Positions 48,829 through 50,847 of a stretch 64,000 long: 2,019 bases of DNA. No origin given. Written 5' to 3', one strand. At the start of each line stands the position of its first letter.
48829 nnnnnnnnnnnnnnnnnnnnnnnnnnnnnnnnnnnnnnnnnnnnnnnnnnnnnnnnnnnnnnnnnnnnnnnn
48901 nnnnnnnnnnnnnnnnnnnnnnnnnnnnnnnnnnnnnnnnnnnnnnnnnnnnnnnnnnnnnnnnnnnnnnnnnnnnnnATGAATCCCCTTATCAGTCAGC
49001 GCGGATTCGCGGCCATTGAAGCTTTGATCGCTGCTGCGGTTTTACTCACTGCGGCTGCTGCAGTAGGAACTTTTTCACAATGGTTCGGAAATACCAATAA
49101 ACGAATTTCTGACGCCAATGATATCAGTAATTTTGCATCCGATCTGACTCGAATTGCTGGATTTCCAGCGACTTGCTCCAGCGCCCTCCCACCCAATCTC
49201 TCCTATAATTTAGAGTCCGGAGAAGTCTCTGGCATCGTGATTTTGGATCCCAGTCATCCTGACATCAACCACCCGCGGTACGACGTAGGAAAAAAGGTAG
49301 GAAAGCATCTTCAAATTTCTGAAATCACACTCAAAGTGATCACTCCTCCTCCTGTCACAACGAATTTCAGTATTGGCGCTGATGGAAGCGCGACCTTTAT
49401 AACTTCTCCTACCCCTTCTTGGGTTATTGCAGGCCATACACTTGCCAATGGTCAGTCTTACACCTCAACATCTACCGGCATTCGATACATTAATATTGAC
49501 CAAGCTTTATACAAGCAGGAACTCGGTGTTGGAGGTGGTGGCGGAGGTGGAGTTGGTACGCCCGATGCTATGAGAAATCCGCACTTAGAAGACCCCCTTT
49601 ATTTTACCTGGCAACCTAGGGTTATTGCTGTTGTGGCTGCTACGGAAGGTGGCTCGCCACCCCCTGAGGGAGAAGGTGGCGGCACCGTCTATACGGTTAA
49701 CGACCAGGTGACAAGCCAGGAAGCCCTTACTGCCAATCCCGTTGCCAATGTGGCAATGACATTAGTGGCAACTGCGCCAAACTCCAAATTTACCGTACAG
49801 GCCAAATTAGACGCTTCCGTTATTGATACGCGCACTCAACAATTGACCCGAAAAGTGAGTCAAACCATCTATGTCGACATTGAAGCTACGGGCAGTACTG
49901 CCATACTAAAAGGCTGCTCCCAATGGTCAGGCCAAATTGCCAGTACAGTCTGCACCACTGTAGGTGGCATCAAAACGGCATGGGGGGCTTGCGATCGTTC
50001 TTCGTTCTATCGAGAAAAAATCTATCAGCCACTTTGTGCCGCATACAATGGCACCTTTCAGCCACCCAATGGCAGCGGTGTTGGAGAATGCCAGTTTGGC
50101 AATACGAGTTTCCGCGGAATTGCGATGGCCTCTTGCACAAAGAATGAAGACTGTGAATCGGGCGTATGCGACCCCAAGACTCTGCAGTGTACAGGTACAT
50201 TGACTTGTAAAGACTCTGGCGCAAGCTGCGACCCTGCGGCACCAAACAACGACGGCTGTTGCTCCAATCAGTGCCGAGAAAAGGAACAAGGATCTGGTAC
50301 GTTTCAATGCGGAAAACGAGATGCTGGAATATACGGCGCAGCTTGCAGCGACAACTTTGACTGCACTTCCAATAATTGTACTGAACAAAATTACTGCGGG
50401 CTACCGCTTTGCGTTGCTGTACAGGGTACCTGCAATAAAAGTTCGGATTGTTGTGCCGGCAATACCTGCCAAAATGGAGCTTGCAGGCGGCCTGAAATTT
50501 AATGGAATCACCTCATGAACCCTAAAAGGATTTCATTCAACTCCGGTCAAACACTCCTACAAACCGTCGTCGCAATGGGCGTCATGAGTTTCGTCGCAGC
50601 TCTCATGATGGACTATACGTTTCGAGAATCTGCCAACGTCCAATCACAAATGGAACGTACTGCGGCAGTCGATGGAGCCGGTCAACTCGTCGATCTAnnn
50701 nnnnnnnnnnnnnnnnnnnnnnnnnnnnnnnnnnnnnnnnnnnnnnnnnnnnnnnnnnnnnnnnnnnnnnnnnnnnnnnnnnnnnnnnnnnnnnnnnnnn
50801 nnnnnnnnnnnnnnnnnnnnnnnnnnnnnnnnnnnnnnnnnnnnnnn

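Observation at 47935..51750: Three-gene prepilin-like cluster whose middle member carries a poly-Gly linker and a Cys-rich repeat domain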

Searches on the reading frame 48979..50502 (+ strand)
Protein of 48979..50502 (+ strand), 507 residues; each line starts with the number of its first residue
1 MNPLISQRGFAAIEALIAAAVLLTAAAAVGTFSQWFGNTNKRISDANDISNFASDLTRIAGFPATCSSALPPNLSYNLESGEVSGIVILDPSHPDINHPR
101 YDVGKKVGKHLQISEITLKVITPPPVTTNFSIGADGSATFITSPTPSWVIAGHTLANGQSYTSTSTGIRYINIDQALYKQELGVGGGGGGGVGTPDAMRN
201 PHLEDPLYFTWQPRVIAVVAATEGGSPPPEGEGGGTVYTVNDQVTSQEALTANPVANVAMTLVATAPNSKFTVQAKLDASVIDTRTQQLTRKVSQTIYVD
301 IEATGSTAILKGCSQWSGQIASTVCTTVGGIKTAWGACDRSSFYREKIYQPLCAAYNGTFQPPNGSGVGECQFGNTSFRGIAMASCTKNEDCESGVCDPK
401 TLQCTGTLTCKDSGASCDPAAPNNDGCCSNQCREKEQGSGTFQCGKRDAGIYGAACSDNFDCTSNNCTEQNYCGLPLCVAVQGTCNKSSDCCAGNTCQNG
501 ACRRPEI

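Call 3: search_protein_families(library=pfam, proteins=[window:48979-50502:+], max_evalue=1)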
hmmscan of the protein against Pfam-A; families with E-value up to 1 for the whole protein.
window:48979-50502:+ (507 aa): 1 family
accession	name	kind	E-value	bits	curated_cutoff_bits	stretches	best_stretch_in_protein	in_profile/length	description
PF07963.17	N_methyl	-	0.081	13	21.2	1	6-29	3-26/27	Prokaryotic N-terminal methylation motif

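Call 4: search_protein_families(library=ncbifam, proteins=[window:48979-50502:+], max_evalue=1)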
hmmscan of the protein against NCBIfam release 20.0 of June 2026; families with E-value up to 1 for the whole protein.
window:48979-50502:+ (507 aa): 0 families

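Call 7: find_homologous_proteins(query=window:48979-50502:+)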
Query window:48979-50502:+ (507 aa): 1 proteins with E <= 0.001 among 8000 candidates.
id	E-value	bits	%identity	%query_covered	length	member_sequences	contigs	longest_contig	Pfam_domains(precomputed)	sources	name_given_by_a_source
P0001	0.0e+0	1166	100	100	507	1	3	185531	-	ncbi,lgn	-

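Call 8: find_encoding_contigs(protein=window:48979-50502:+, flank=10000, max_places=6)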
Protein window:48979-50502:+ (507 aa): 3 contigs read that carry it; 3 places shown.
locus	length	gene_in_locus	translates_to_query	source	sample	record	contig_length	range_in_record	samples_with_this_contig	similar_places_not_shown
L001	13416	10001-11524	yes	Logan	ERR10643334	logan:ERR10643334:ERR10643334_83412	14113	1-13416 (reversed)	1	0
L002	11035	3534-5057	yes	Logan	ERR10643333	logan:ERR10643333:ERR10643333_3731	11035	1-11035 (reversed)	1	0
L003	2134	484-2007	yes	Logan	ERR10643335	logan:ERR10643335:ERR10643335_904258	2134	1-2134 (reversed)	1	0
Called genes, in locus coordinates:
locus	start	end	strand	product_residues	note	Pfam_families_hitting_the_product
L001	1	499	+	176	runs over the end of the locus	PF08534:Redoxin, PF00578:AhpC-TSA, PF20029:DUF6436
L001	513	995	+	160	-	-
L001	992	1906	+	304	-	-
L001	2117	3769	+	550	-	-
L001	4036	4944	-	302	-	PF03060:NMO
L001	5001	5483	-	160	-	PF14539:DUF4442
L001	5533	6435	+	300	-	PF01370:Epimerase, PF08659:KR (faint), PF16363:GDP_Man_Dehyd (weak), PF08338:DUF1731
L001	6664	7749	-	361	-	-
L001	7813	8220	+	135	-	PF00571:CBS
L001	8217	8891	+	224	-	PF01740:STAS (weak)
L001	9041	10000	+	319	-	-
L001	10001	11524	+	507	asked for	-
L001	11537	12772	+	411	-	-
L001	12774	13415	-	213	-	?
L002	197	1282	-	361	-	-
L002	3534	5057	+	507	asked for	-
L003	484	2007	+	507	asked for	-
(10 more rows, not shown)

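Call 22: search_solved_structures(query=window:48979-50502:+, max_evalue=10, show_alignments=3)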
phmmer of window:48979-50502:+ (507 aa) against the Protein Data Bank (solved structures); distinct sequences matched with E-value up to 10: 1.
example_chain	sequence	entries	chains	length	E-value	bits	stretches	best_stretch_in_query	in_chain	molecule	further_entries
9x64_A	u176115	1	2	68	2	10.5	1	452-504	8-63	Dickkopf-related protein 4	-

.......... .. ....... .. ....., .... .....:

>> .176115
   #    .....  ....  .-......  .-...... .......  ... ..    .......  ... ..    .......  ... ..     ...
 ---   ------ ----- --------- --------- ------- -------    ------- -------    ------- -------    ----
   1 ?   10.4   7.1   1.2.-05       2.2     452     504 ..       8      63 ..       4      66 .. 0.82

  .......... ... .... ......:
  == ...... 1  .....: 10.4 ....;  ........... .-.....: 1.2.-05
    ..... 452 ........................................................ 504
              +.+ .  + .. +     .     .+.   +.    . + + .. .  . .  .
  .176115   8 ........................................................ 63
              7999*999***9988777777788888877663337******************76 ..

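Call 28: search_protein_families(library=phrogs, proteins=[window:48979-50502:+], max_evalue=1)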
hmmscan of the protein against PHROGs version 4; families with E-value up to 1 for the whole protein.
window:48979-50502:+ (507 aa): 0 families

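Call 44: predict_structure(protein=window:48979-50502:+)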
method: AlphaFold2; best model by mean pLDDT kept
length: 507 residues; sequences in the alignment: 1
mean_pLDDT: 37.0   pTM: 0.27
mean pLDDT of the five models: 37.0, 29.6, 28.3, 28.1, 28.0
residues with pLDDT >= 90: 0; 70-90: 1; 50-70: 82; < 50: 424
segments of 3 or more residues with pLDDT < 50: 1-5, 19-23, 25-254, 278-285, 287-293, 318-356, 364-368, 376-484, 488-491, 504-507
pLDDT, mean of each block of 10 residues (from residue 1): 45 51 42 34 33 31 27 31 31 31 30 30 37 35 33 31 32 25 26 26 23 24 27 32 32 50 56 56 45 54 61 48 45 33 38 52 49 49 31 32 29 29 31 31 28 28 30 32 47 54 49
secondary structure, 60 per line:
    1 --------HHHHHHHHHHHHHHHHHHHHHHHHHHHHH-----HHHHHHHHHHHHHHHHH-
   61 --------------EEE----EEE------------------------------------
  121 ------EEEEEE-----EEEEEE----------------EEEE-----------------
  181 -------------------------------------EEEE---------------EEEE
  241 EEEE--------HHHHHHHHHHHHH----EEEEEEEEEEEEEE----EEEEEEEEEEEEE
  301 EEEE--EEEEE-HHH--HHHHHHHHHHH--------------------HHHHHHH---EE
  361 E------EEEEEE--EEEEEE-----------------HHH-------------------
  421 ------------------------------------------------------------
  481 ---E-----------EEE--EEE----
elements in order: H9-37 H43-59 E75-77 E82-84 E127-132 E138-143 E160-163 E218-221 E237-244 H253-265 E270-283 E288-304 E307-311 H318-328 H349-355 E359-361 E368-373 E376-381 E496-498 E501-503

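Call 45: search_protein_representatives(protein=window:48979-50502:+)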
Query: 507 residues. Proteins with E-value up to 0.001 (for the whole library): 2; up to 1e-10: 1; up to 1e-30: 1. The best 2 are listed.
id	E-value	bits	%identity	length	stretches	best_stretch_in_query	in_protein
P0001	0.0e+00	1166.3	100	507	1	1-507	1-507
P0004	2.1e-09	53.3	28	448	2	307-503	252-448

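Call 47: find_encoding_contigs(protein=P0004, flank=10000, max_places=6)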
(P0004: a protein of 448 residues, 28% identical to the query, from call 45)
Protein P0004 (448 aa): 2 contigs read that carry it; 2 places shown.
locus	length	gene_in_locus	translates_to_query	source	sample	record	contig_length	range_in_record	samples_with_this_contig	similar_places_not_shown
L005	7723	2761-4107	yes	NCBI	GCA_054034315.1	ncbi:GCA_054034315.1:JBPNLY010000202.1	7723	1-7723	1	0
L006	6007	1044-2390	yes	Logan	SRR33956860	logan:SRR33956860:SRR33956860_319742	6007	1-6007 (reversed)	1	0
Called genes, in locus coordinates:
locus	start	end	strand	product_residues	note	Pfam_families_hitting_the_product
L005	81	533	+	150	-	PF01706:FliG_C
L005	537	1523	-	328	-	-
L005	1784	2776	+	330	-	-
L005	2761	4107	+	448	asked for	-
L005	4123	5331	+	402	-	PF07963:N_methyl (weak)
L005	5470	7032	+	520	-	-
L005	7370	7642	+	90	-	PF15738:YafQ_toxin (weak)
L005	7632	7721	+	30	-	?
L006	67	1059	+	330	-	-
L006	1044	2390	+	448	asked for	-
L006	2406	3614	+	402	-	PF07963:N_methyl (weak)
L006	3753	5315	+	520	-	-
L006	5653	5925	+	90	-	PF15738:YafQ_toxin (weak)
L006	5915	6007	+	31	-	?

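Call 54: find_related_loci(query=A2, collection=metagenome_contigs, flank=8000)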
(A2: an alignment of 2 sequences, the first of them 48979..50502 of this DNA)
Query A2 (507 aa) in metagenome_contigs; peptide patterns used: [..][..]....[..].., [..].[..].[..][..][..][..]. (x = any residue, [..] = any of these).
253 stretches matched a pattern, but none encodes a relative of the query by tblastn (E <= 1e-3).

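Call 56: find_encoding_contigs(protein=P0002, flank=1000, max_places=3)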
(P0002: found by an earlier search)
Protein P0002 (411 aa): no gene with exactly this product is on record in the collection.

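Call 59: search_protein_families(library=pfam, proteins=[L005:1784-2776:+, L005:2761-4107:+, L005:4123-5331:+, L005:5470-7032:+, L005:537-1523:-], max_evalue=0.1)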
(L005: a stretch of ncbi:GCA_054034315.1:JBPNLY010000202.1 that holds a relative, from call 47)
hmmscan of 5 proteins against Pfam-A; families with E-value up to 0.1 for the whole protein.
L005:1784-2776:+ (330 aa): 2 families
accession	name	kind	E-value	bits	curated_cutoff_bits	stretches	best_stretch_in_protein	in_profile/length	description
PF06453.16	LT-IIB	-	0.0062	16.9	25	1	183-254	51-120/122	Type II heat-labile enterotoxin , B subunit (LT-IIB)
PF02595.20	Gly_kinase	-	0.083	12.2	23.3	0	230-271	255-296/372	Glycerate kinase family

L005:2761-4107:+ (448 aa): 0 families

L005:4123-5331:+ (402 aa): 1 family
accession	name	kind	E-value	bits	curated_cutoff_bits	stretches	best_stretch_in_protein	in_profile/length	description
PF07963.17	N_methyl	-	2.2e-06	27.4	21.2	1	15-39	2-26/27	Prokaryotic N-terminal methylation motif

L005:5470-7032:+ (520 aa): 0 families

L005:537-1523:- (328 aa): 8 families
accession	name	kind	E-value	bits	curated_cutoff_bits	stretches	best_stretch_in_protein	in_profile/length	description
PF04977.20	DivIC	-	0.001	19.3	28.9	1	19-74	6-61/80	Septum formation initiator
PF25600.1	TRIM_CC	-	0.015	15.6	30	1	38-79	58-98/142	TRIM protein coiled-coil region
PF10046.14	BLOC1_2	-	0.025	15.4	33.4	1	32-71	53-92/96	Biogenesis of lysosome-related organelles complex-1 subunit 2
PF08702.15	Fib_alpha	-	0.036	14.7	29.9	1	27-73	18-64/143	Fibrinogen alpha/beta chain family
PF25610.1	HR1_TOCA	-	0.044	14.5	27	0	29-65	52-88/90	TOCA family HR1 domain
PF23067.1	MG280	-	0.05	13.6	27.4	1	31-104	71-142/259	Uncharacterised protein MG280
PF01920.25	Prefoldin_2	-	0.06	13.8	27.6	0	37-69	62-94/106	Prefoldin subunit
PF23316.1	Ig_DLEC1_6th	-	0.078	13.6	27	0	188-237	12-61/105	DLEC1 sixth Ig-like domain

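Call 79: search_protein_families(library=ncbifam, proteins=[L005:1784-2776:+, L005:2761-4107:+, L005:4123-5331:+], max_evalue=10)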
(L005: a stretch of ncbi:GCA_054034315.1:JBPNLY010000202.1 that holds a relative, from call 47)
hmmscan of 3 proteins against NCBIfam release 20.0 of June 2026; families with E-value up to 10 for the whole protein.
L005:1784-2776:+ (330 aa): 0 families

L005:2761-4107:+ (448 aa): 0 families

L005:4123-5331:+ (402 aa): 4 families
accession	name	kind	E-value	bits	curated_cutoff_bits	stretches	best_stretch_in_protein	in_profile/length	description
NF041013.1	T4P_ComGE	equivalog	0.0019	18.3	49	1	15-55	1-38/83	competence type IV pilus minor pilin ComGE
TIGR02532.1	IV_pilin_GFxxxE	domain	0.0034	17.2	16.3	1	17-38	1-22/24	prepilin-type N-terminal cleavage/methylation domain-containing protein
NF041002.1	pilin_ComGF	equivalog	0.0087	16.3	80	1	17-55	1-39/139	competence type IV pilus minor pilin ComGF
TIGR01711.1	gspJ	equivalog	0.23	11.2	64.85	1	18-52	1-35/192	type II secretion system minor pseudopilin GspJ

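Call 83: find_related_loci(query=A2, collection=viral_contigs, flank=5000)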
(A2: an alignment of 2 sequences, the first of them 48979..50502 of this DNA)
Query A2 (507 aa) in viral_contigs; peptide patterns used: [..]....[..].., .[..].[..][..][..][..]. (x = any residue, [..] = any of these).
135 stretches matched a pattern, but none encodes a relative of the query by tblastn (E <= 1e-3).

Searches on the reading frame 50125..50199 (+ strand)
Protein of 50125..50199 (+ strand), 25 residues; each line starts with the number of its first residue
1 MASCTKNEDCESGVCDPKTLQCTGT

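Call 75: search_solved_structures(query=A6, max_evalue=10, show_alignments=4)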
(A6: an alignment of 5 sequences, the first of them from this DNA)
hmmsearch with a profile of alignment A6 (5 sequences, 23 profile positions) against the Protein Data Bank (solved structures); distinct sequences matched with E-value up to 10: 8.
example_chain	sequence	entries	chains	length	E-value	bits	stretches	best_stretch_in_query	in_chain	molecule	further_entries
6mm4_A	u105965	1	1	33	0.053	16.6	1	3-21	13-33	Engineered Cystine Knot Protein 2.5F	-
6msu_C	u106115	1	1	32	0.27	14.4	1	3-21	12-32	Engineered EETI-II 2.5F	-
2m7t_A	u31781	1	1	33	0.29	14.3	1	3-21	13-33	Cystine Knot Protein 2.5D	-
1w7z_A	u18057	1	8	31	0.55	13.4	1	4-23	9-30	TRYPSIN INHIBITOR II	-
1h9h_I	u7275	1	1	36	0.87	12.8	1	4-23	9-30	TRYPSIN INHIBITOR II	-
2mt8_A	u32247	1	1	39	1.3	12.2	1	4-22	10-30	MTAbl13 of grafted MCoTI-II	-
6msl_C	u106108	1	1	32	1.4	12.1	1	3-21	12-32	Cystine Knot Protein 2.5D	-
2ljs_A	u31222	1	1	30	1.7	11.8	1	4-21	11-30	Trypsin inhibitor 3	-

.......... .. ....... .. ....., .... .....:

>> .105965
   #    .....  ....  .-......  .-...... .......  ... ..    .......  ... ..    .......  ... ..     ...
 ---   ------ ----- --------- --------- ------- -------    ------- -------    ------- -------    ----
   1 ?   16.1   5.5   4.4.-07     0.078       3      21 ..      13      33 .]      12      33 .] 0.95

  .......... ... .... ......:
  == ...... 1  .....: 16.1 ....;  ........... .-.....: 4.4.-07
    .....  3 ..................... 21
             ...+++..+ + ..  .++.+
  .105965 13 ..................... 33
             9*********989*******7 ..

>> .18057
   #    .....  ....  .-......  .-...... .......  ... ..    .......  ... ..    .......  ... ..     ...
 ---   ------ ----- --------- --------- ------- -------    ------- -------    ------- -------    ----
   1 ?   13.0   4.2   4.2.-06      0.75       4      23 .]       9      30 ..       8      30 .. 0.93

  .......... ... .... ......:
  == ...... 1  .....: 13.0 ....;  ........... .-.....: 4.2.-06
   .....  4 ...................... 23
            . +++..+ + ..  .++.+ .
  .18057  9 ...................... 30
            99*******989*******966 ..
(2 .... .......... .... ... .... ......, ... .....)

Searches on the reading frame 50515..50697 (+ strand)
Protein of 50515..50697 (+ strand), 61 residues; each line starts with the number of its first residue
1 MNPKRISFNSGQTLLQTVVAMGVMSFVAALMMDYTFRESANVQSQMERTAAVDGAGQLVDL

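Call 79: search_protein_families(library=ncbifam, proteins=[window:50515-50697:+], max_evalue=10)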
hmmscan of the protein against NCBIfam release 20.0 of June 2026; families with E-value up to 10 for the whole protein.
seq(61 aa): 1 family
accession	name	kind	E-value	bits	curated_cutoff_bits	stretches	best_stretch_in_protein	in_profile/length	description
NF041013.1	T4P_ComGE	equivalog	0.081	13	49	1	9-37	3-31/83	competence type IV pilus minor pilin ComGE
